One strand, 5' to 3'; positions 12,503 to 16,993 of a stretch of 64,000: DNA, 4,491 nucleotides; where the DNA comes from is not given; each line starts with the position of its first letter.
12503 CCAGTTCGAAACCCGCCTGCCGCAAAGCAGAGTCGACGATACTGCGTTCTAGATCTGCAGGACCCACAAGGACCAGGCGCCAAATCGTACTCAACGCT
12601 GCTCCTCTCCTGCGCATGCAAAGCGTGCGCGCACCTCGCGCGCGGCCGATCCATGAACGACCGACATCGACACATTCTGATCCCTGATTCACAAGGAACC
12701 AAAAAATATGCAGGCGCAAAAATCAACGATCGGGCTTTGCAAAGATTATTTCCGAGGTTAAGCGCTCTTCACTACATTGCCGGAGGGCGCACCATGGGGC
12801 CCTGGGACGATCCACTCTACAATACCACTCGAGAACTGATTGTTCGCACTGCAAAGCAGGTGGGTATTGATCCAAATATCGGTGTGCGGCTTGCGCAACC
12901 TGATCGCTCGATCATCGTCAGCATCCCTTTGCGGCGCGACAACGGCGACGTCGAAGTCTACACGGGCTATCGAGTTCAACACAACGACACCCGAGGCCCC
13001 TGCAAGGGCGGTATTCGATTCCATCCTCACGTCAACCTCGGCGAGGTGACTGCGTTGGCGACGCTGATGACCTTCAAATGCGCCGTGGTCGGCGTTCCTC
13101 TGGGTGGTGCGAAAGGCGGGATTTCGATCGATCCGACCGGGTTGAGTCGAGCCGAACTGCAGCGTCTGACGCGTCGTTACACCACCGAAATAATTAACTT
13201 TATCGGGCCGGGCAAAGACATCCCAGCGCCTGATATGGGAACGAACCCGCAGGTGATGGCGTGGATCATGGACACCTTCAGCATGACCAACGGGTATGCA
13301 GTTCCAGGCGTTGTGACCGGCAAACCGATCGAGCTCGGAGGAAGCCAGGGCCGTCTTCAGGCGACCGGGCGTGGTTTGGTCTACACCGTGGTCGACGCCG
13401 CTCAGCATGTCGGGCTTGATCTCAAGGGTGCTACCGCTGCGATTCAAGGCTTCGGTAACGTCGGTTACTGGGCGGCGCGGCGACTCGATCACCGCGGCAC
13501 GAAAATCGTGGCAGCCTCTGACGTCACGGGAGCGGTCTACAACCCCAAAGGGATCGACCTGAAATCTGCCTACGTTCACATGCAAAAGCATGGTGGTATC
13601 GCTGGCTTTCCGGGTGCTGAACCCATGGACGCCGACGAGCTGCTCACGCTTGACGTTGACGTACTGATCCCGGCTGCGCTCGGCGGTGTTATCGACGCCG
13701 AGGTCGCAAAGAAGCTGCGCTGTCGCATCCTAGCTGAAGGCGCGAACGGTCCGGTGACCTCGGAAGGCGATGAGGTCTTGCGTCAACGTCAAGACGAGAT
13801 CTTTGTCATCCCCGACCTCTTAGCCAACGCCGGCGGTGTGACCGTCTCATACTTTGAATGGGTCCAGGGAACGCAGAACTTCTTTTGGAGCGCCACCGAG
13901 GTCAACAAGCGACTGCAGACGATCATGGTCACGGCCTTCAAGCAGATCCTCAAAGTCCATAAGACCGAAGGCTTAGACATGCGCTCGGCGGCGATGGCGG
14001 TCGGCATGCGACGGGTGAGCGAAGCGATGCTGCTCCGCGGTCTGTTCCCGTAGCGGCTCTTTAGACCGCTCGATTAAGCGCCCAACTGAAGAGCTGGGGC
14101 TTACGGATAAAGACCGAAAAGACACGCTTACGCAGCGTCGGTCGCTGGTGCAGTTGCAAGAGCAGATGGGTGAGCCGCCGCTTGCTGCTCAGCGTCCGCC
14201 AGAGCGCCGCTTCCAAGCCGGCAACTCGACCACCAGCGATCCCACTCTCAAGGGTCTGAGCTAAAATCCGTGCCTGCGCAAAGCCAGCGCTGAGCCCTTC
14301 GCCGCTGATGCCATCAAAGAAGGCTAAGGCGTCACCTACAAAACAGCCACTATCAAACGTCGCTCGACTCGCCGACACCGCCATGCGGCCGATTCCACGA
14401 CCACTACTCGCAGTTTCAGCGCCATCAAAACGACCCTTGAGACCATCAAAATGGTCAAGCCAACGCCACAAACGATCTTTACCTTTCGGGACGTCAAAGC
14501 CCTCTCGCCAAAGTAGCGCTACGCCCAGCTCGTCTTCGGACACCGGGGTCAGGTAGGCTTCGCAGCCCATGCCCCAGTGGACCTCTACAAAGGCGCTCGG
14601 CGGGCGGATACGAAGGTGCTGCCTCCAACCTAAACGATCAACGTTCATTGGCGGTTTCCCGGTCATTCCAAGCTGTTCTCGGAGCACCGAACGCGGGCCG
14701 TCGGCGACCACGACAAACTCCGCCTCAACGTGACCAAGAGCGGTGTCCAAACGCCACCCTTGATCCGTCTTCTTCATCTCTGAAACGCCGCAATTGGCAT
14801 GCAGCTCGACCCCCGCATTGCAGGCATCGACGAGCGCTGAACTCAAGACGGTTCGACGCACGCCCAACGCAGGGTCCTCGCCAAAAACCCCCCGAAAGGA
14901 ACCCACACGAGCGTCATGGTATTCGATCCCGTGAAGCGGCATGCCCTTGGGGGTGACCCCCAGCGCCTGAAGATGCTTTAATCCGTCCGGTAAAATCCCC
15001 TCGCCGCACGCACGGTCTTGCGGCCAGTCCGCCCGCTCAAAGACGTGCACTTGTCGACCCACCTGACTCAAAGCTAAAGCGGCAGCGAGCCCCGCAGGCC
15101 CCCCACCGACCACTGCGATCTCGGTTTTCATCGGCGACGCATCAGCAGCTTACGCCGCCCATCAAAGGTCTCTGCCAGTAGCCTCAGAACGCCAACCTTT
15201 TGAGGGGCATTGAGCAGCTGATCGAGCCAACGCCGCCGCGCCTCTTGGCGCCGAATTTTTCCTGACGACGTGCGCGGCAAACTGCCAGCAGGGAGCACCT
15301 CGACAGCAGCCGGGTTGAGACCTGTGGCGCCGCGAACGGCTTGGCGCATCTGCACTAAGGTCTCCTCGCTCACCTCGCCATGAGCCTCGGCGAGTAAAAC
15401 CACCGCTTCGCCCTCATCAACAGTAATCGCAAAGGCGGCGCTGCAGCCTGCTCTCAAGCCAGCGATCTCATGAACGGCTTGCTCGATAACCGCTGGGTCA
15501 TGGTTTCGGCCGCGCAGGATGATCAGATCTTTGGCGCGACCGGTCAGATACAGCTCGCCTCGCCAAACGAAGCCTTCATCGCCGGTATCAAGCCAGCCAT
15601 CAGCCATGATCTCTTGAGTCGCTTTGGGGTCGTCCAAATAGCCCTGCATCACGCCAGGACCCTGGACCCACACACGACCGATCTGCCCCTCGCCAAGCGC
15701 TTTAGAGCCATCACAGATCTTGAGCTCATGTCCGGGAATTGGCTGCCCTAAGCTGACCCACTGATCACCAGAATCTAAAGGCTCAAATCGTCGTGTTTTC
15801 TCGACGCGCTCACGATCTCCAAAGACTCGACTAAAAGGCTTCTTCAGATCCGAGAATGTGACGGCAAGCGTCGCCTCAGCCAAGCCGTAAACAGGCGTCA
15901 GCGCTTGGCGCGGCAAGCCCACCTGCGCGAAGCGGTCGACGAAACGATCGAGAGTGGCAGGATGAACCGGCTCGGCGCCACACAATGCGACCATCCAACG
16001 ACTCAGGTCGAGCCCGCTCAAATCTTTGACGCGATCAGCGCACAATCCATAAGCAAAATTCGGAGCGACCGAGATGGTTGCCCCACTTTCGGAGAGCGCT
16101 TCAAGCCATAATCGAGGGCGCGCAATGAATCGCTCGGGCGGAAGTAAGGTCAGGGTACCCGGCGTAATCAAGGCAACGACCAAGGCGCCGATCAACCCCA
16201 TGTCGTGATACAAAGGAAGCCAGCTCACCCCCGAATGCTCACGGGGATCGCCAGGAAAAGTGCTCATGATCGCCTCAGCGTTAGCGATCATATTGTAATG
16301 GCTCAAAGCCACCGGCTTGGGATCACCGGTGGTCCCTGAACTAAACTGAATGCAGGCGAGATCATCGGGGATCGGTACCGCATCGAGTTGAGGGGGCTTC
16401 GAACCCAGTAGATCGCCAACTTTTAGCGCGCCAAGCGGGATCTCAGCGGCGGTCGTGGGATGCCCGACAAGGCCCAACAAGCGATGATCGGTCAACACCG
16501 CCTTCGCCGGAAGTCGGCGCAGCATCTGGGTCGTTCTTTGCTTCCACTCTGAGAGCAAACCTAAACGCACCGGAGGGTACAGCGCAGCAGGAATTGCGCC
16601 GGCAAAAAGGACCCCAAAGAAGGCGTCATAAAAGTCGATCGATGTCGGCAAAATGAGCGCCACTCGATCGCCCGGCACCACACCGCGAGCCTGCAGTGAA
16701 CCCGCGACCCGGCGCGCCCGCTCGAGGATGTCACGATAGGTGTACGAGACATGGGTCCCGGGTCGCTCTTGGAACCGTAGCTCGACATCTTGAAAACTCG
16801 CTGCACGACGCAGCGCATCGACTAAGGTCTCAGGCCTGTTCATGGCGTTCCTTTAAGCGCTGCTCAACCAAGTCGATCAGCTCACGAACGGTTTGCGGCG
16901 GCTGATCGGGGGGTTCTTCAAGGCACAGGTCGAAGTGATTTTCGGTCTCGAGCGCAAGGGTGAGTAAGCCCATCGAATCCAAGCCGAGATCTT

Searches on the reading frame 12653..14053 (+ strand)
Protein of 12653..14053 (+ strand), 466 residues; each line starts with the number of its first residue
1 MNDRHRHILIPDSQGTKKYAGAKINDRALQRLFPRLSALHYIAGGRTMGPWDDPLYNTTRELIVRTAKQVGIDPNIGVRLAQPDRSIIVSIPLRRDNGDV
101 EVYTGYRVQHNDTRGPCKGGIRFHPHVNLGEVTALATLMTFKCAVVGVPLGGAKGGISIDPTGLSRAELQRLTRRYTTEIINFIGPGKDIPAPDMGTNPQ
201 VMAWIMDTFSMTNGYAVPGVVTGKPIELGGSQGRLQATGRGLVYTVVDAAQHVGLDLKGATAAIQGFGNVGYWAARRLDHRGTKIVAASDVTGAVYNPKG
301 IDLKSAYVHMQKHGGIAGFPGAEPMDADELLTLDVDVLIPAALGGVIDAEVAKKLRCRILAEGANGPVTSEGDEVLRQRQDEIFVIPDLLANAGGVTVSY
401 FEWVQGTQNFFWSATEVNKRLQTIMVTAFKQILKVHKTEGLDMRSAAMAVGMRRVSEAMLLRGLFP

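Call 68: search_protein_families(library=pfam, proteins=[window:12653-14053:+], max_evalue=0.00001)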
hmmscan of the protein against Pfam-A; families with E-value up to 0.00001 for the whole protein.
window:12653-14053:+ (466 aa): 2 families
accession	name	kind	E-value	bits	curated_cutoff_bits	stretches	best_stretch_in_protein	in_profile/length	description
PF00208.27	ELFV_dehydrog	-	2.6e-75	253.7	23.4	1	229-463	1-241/241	Glutamate/Leucine/Phenylalanine/Valine dehydrogenase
PF02812.23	ELFV_dehydrog_N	-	2.7e-57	192.5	25.3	1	83-210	1-128/129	Glu/Leu/Phe/Val dehydrogenase, dimerisation domain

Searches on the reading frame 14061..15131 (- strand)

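Call 68: search_protein_families(library=pfam, proteins=[window:14061-15131:-], max_evalue=0.00001)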
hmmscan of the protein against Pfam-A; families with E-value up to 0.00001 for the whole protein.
window:14061-15131:- (356 aa): 7 families
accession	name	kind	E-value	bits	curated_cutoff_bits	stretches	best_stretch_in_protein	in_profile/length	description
PF01494.25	FAD_binding_3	-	5.4e-13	49.3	22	1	2-173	1-186/349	FAD binding domain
PF01266.30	DAO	-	8.3e-13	49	27.9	1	99-292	154-352/353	FAD dependent oxidoreductase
PF03486.20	HI0933_like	-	1.2e-08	35.2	50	0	4-35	2-33/244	HI0933-like protein Rossmann domain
PF07992.20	Pyr_redox_2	-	1.7e-08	34.7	26.1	1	4-59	144-198/291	Pyridine nucleotide-disulphide oxidoreductase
PF00070.33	Pyr_redox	-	7.7e-08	33.2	22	1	5-47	2-43/82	Pyridine nucleotide-disulphide oxidoreductase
PF13738.12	Pyr_redox_3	-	1.9e-07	31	30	0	7-34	2-30/305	Pyridine nucleotide-disulphide oxidoreductase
PF13450.12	NAD_binding_8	-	2.2e-06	28.3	21.9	1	7-35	1-29/68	NAD(P)-binding Rossmann-like domain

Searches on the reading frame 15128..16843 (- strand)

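Call 68: search_protein_families(library=pfam, proteins=[window:15128-16843:-], max_evalue=0.00001)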
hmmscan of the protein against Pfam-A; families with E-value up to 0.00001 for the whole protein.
window:15128-16843:- (571 aa): 1 family
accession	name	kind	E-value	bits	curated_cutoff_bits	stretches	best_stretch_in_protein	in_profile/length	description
PF00501.34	AMP-binding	-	4e-62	210.7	29.9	1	25-403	16-384/384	AMP-binding enzyme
